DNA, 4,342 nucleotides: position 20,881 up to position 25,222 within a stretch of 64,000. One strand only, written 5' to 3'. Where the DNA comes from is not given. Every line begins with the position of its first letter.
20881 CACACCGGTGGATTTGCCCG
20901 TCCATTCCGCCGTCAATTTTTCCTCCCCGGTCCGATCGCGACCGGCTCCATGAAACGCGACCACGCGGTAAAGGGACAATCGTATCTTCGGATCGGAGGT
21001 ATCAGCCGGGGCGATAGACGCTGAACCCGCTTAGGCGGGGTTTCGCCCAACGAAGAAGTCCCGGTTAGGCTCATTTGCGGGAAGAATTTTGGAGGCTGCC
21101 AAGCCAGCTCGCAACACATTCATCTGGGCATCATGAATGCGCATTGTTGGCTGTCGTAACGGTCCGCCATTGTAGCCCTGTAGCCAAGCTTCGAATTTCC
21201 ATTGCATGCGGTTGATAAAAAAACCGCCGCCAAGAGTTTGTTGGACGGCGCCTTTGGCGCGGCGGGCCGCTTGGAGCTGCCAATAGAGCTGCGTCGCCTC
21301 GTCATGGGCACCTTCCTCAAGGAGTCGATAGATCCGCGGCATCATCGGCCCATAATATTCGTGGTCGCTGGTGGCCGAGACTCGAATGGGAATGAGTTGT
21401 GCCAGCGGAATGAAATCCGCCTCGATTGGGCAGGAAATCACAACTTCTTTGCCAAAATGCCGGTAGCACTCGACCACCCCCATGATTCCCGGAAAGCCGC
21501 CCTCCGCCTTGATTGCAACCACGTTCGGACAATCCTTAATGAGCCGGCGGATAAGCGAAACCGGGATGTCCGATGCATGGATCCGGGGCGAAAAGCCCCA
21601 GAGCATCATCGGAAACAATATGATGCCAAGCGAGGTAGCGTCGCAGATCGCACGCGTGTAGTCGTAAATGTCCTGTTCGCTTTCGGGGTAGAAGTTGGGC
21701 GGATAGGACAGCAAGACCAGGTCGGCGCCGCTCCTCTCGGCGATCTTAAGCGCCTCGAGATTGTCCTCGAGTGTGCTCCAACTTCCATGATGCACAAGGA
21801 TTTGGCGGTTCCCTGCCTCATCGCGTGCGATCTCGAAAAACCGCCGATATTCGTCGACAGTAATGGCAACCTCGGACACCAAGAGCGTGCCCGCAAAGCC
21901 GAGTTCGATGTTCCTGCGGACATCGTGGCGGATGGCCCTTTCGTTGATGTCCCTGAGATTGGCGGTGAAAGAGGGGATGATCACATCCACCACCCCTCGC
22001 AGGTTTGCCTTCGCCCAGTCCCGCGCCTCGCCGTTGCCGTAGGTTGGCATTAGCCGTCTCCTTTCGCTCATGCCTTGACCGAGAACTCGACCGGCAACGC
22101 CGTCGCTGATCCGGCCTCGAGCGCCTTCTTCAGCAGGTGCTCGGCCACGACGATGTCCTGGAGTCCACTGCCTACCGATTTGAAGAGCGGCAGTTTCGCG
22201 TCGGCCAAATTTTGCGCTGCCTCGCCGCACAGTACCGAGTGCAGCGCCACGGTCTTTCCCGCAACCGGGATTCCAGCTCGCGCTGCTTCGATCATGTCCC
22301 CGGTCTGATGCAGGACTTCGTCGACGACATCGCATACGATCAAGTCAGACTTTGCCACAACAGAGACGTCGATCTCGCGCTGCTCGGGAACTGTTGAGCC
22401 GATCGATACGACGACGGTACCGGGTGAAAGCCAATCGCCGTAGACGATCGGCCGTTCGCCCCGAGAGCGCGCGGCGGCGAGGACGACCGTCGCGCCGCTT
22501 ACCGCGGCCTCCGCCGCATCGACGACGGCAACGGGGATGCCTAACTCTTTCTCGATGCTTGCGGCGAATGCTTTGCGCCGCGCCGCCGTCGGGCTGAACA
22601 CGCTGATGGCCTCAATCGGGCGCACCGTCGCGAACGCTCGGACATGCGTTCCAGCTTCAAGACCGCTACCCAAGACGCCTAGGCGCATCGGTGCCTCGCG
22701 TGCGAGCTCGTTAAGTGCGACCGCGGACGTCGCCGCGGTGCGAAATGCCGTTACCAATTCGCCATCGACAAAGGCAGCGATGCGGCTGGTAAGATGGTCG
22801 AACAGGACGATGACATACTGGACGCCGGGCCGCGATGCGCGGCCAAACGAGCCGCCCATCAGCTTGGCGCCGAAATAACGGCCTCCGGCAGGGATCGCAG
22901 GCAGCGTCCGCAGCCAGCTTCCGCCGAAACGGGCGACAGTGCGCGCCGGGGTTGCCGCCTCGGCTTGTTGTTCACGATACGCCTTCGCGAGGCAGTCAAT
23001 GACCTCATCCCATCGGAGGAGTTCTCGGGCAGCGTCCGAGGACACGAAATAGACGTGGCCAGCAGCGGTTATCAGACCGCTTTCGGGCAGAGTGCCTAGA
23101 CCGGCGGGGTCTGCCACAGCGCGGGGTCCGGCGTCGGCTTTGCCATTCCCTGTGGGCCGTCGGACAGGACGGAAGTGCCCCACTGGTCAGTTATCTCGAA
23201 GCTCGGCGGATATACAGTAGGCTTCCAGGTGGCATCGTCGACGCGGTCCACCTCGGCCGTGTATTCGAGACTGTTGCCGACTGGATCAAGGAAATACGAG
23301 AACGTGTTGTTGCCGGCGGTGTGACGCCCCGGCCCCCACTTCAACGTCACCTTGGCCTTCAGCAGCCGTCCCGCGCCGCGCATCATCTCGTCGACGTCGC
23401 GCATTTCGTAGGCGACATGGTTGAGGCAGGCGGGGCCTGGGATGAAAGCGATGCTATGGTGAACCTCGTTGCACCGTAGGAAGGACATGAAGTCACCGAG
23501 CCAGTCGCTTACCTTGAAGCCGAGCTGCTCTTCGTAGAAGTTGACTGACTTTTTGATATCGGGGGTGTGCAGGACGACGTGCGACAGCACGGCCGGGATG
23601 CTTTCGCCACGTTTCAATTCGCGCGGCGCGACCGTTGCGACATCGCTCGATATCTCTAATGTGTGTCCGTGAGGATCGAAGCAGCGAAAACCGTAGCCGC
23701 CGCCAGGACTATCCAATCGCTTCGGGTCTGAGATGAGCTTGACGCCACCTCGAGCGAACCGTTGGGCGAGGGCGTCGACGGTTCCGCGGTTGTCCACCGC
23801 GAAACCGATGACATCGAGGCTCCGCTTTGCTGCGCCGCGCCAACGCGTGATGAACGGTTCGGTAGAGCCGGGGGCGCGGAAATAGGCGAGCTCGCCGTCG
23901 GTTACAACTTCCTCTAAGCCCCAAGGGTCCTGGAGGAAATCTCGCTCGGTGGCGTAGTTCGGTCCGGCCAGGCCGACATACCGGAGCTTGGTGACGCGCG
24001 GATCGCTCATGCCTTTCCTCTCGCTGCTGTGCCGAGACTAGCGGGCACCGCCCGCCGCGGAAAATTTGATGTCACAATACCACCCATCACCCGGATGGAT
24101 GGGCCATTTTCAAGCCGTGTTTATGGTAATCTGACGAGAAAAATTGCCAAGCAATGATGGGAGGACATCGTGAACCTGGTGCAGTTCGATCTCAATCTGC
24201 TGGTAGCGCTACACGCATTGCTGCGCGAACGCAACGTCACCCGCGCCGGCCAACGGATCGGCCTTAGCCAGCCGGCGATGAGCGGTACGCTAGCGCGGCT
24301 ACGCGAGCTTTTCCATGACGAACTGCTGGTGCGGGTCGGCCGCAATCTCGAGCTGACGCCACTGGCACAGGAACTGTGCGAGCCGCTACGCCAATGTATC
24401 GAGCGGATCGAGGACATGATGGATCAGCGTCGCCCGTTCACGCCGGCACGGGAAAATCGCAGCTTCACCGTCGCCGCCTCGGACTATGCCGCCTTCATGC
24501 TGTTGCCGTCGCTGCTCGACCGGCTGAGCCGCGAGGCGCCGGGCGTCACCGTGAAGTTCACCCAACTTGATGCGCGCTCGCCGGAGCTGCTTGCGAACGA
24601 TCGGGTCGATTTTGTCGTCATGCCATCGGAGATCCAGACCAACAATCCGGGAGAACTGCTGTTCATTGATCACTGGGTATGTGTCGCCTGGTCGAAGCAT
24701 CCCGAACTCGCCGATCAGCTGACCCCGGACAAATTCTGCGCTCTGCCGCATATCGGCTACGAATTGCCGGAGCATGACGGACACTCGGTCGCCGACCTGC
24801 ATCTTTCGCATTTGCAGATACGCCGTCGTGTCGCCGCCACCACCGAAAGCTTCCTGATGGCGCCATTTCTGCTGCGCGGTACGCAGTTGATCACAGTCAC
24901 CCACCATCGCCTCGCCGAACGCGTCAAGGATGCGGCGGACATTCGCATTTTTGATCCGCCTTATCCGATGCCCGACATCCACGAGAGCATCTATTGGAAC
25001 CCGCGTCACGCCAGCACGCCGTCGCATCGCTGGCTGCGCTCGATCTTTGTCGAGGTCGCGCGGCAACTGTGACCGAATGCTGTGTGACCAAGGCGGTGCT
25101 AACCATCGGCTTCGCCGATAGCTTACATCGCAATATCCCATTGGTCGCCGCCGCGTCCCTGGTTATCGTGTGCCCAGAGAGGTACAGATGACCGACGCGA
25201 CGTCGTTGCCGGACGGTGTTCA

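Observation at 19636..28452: LysR-centred divergent cluster mixing aromatic ring-cleavage genes with OCD and DHDPS-family genes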

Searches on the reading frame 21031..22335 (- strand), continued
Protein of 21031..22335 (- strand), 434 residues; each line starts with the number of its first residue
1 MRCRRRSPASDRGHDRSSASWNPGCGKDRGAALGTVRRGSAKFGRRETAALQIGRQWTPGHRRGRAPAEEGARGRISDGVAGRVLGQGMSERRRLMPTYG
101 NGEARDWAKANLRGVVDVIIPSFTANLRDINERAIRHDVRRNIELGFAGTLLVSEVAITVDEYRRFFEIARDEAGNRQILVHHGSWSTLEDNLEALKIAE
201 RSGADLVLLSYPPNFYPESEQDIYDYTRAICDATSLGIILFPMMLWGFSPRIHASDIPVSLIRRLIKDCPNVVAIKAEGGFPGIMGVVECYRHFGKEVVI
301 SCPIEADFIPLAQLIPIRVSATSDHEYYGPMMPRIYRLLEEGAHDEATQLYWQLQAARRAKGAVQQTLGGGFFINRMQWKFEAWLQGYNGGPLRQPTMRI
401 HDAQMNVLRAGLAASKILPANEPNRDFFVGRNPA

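Call 26: find_encoding_contigs(protein=P0121, flank=10000, max_places=2)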
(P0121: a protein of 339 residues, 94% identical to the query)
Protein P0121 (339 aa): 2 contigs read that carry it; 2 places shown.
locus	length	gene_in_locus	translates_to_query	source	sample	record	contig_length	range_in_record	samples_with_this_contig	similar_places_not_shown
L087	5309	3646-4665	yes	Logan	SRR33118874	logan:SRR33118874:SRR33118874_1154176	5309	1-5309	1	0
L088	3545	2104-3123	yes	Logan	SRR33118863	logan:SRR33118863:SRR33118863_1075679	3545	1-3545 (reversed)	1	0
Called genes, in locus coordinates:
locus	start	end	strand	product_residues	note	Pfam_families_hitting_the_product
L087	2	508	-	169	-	?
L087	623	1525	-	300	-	PF00126:HTH_1, PF03466:LysR_substrate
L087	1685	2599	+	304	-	PF00903:Glyoxalase (weak), PF13669:Glyoxalase_4 (faint), PF00903:Glyoxalase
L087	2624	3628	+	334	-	PF02423:OCD_Mu_crystall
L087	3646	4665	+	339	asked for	PF00701:DHDPS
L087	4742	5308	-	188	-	?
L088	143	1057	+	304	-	PF00903:Glyoxalase (weak), PF13669:Glyoxalase_4 (faint), PF00903:Glyoxalase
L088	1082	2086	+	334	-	PF02423:OCD_Mu_crystall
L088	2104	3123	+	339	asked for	PF00701:DHDPS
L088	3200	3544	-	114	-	?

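Call 74: search_protein_families(library=ncbifam, proteins=[L086:8409-9893:+], max_evalue=1e-10)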
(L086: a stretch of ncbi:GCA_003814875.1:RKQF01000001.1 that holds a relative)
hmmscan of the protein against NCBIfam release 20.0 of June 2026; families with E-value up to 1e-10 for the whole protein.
L086:8409-9893:+ (494 aa): 42 families (the best 25 are shown)
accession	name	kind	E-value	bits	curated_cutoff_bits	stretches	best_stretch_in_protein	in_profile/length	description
NF008415.0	PRK11241.1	equivalog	1.1e-224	746.7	828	1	11-487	3-479/482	NADP-dependent succinate-semialdehyde dehydrogenase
TIGR01780.1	SSADH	subfamily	1.9e-211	702.7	646.35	1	38-484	1-448/448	succinate-semialdehyde dehydrogenase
NF010000.0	PRK13473.1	subfamily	9.6e-136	453.2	615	1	20-487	4-471/475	aminobutyraldehyde dehydrogenase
TIGR01804.1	BADH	equivalog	4.4e-135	450.8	668.6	1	22-484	1-467/467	betaine-aldehyde dehydrogenase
NF009725.0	PRK13252.1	equivalog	1.7e-129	432.4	593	1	19-485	7-476/488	betaine-aldehyde dehydrogenase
TIGR02299.1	HpaE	equivalog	6e-128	427.5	638.35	1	21-487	3-475/488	5-carboxymethyl-2-hydroxymuconate semialdehyde dehydrogenase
NF045735.1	PaDhStyDPseudo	equivalog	8.1e-124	413.9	850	1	17-485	1-478/483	phenylacetaldehyde dehydrogenase StyD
NF006916.0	PRK09407.1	equivalog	1.1e-123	413.6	521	1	30-487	30-491/526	succinic semialdehyde dehydrogenase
NF007497.0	PRK10090.1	equivalog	6e-119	397.9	500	1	19-484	7-473/480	aldehyde dehydrogenase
NF040648.1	lactal_redase_Meth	equivalog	3.3e-117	392.3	650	1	23-486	3-460/463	lactaldehyde dehydrogenase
NF040792.1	glyc_ald_dh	equivalog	7.3e-110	368.2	760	1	21-485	3-470/488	D-glyceraldehyde dehydrogenase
TIGR03374.1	ABALDH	equivalog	1.1e-109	367.4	909.3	1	23-483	6-466/472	aminobutyraldehyde dehydrogenase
NF045736.1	PaDhStyDRhodo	equivalog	1.7e-109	366.5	800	1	18-484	2-473/479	phenylacetaldehyde dehydrogenase StyD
NF042993.1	AlphKGSA_gudD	equivalog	3.8e-109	365.6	770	1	20-471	5-463/481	alpha-ketoglutaric semialdehyde dehydrogenase GucD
NF052305.1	DioxValDhHalo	equivalog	1e-107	361.1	750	1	20-467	6-458/483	2,5-dioxovalerate dehydrogenase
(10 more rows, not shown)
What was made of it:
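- That dehydrogenase passes the SSADH subfamily cutoff in Streptomyces: 702.7 bits against a cutoff of 646 (call 74).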

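Call 75: search_protein_families(library=pfam, proteins=[L086:11017-11193:+], max_evalue=0.01)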
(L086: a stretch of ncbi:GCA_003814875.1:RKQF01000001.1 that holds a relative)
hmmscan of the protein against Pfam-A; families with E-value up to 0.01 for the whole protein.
L086:11017-11193:+ (58 aa): 0 families

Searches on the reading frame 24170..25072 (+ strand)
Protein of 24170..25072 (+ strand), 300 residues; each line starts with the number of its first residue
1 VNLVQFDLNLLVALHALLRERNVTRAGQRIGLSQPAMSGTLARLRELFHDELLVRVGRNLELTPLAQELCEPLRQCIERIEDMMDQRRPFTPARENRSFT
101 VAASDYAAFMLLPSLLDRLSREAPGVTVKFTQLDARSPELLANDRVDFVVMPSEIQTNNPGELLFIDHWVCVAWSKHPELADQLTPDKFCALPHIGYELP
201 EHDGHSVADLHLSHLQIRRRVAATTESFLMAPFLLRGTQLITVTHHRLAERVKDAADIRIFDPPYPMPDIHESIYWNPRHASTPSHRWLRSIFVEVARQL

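Call 3: search_protein_families(library=pfam, proteins=[window:24170-25072:+], max_evalue=0.01)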
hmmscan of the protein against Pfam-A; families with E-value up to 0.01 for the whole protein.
window:24170-25072:+ (300 aa): 2 families
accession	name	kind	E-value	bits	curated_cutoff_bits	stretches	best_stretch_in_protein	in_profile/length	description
PF03466.25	LysR_substrate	-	6.9e-18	65.2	28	1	95-297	4-208/209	LysR substrate binding domain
PF00126.33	HTH_1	-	6.2e-14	52.1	26.6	1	8-66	1-59/60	Bacterial regulatory helix-turn-helix protein, lysR family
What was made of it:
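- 24170..25072 (+): LysR-family regulator, the first gene of the rightward unit. PF00126 + PF03466 (call 3).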

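Call 4: search_protein_families(library=ncbifam, proteins=[window:24170-25072:+], max_evalue=0.01)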
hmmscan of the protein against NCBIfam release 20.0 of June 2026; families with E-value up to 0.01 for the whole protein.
window:24170-25072:+ (300 aa): 39 families (the best 25 are shown)
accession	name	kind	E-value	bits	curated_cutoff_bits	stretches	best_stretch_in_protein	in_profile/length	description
NF050187.1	TransRegBsrAPseudo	equivalog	2.1e-47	161.7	480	1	2-293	4-295/298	LysR family transcriptional regulator BsrA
NF007063.1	PRK09508.1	equivalog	6.5e-37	127.5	262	1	2-298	11-306/307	transcriptional regulator LeuO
NF045905.1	TransRegLelALeg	equivalog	3.4e-31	108.7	500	1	3-218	4-222/305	LysR family transcriptional regulator LelA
NF007581.0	PRK10216.1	equivalog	3.9e-20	72.2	314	1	3-268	5-279/319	HTH-type transcriptional regulator YidZ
NF047710.1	TransRegCitRGProt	equivalog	2.3e-16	60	400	1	2-277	6-280/295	DNA-binding transcriptional repressor CitR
NF008554.1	PRK11482.1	equivalog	3.8e-14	52.4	277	1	3-256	26-275/317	YbeF family transcriptional regulator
NF040786.1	LysR_Sec_metab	equivalog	1.2e-13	50.7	250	1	7-162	2-157/298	selenium metabolism-associated LysR family transcriptional regulator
TIGR03418.1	chol_sulf_TF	equivalog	1.7e-12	47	324.8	1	7-135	2-127/291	choline sulfate utilization transcriptional regulator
NF052633.1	LysR_TF_PsrA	exception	4e-11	42.4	540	1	4-178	3-178/297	L-proline-binding transcription factor PsrA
TIGR03339.1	phn_lysR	subfamily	6.5e-11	42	341.1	1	11-178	2-167/279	aminoethylphosphonate catabolism associated LysR family transcriptional regulator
NF008239.0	PRK11013.1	equivalog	7.5e-11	41.6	288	1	14-227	12-226/309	LysR family transcriptional regulator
NF008416.0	PRK11242.1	equivalog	4.2e-09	36.2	277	1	16-264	11-260/300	transcriptional regulator CynR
NF045990.1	TransRegCbbRRhodb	equivalog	7e-09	35.2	450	1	7-178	7-180/304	LysR family regulator CbbR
TIGR02424.1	TF_pcaQ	equivalog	1.7e-08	33.8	303.8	1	11-183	8-183/300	pca operon transcription factor PcaQ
NF008352.0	PRK11139.1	subfamily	1.9e-08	33.7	288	1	8-154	8-149/305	transcriptional regulator GcvA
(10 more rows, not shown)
